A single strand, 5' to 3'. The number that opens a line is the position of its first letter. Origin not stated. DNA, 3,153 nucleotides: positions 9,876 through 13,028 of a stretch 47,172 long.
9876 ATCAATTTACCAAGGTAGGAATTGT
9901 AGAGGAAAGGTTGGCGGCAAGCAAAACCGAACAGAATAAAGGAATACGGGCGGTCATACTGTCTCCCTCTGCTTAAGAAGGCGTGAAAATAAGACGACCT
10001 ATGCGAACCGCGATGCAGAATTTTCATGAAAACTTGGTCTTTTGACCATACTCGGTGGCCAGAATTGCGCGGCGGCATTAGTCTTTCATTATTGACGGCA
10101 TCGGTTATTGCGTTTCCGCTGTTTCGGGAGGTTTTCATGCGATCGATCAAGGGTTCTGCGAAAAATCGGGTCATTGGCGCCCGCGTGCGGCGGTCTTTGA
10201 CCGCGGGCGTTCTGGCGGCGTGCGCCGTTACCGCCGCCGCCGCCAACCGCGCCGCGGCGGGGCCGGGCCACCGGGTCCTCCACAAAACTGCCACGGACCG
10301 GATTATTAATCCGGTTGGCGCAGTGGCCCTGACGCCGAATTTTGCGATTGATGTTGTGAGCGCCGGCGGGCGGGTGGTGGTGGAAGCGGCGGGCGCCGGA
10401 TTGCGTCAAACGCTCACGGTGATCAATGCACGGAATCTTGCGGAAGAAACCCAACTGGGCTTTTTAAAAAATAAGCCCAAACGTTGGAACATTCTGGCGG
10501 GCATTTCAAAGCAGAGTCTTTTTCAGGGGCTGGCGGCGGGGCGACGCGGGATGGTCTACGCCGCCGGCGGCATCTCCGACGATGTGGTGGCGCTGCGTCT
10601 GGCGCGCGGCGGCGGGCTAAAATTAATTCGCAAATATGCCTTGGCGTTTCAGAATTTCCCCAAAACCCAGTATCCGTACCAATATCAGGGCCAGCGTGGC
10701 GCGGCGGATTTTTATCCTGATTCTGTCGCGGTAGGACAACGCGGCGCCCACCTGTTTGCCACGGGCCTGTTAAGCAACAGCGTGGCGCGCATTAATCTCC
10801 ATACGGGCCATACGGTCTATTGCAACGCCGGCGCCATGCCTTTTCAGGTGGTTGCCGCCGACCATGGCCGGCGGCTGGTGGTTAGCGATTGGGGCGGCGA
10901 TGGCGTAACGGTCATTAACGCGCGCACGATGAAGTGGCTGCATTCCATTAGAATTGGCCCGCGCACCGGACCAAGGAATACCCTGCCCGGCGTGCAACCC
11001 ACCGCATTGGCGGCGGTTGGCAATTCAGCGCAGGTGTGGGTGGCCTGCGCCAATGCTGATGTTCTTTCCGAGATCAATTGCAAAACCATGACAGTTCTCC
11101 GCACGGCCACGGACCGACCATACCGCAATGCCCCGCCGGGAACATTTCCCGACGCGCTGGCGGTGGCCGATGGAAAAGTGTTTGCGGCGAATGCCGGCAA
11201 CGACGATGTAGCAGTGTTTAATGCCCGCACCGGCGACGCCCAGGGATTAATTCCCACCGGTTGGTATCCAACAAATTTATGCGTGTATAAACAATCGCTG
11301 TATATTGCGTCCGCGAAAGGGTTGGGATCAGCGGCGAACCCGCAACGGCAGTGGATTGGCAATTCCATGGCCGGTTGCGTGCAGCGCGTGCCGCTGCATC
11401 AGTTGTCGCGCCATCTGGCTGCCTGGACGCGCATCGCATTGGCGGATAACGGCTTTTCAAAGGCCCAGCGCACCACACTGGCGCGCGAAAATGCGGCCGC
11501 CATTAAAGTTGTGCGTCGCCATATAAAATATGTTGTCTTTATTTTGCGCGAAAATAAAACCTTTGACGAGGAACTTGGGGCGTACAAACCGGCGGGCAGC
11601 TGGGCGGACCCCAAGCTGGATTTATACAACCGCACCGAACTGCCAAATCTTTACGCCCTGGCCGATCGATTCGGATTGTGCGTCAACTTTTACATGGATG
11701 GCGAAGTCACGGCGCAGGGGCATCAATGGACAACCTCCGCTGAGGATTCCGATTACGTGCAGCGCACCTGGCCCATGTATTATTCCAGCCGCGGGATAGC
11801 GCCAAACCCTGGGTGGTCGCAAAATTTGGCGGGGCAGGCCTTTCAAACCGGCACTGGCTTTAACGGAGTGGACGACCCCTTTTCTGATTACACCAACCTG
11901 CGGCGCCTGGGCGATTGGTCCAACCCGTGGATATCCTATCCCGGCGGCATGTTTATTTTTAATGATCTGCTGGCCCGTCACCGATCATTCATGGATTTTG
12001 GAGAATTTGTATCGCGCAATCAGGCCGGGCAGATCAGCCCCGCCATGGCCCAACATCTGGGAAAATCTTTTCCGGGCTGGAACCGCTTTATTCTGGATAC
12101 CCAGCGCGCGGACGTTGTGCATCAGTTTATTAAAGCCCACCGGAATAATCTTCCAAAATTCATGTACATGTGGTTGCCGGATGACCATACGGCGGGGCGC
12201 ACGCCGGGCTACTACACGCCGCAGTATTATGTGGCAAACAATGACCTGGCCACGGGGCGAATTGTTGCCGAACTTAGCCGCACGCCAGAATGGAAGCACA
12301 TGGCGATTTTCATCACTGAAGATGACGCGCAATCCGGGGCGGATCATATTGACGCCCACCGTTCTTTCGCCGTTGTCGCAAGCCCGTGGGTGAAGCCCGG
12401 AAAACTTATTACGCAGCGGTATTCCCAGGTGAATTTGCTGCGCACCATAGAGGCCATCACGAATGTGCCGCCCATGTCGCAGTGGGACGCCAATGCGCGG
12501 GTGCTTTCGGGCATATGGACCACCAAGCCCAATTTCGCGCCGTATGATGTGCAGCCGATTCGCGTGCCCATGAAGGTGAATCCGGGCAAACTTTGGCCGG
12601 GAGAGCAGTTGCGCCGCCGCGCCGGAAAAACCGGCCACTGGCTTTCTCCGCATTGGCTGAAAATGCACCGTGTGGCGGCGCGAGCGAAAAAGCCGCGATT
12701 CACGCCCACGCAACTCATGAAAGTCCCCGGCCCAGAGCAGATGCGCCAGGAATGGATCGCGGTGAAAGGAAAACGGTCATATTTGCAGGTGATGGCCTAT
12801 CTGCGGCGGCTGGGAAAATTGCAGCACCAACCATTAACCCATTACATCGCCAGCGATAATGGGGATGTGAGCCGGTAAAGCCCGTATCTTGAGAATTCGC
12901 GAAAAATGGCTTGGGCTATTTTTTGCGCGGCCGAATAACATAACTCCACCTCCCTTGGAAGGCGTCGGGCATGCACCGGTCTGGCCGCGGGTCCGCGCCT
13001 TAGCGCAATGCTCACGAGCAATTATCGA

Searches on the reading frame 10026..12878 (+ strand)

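Call 60: search_protein_families(library=pfam, proteins=[window:10026-12878:+], max_evalue=0.0001)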
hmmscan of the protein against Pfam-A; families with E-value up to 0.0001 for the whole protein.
window:10026-12878:+ (950 aa): 1 family
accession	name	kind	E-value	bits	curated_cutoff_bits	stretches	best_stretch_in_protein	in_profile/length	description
PF04185.19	Phosphoesterase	-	2.9e-13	50.1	23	1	531-815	99-356/356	Phosphoesterase family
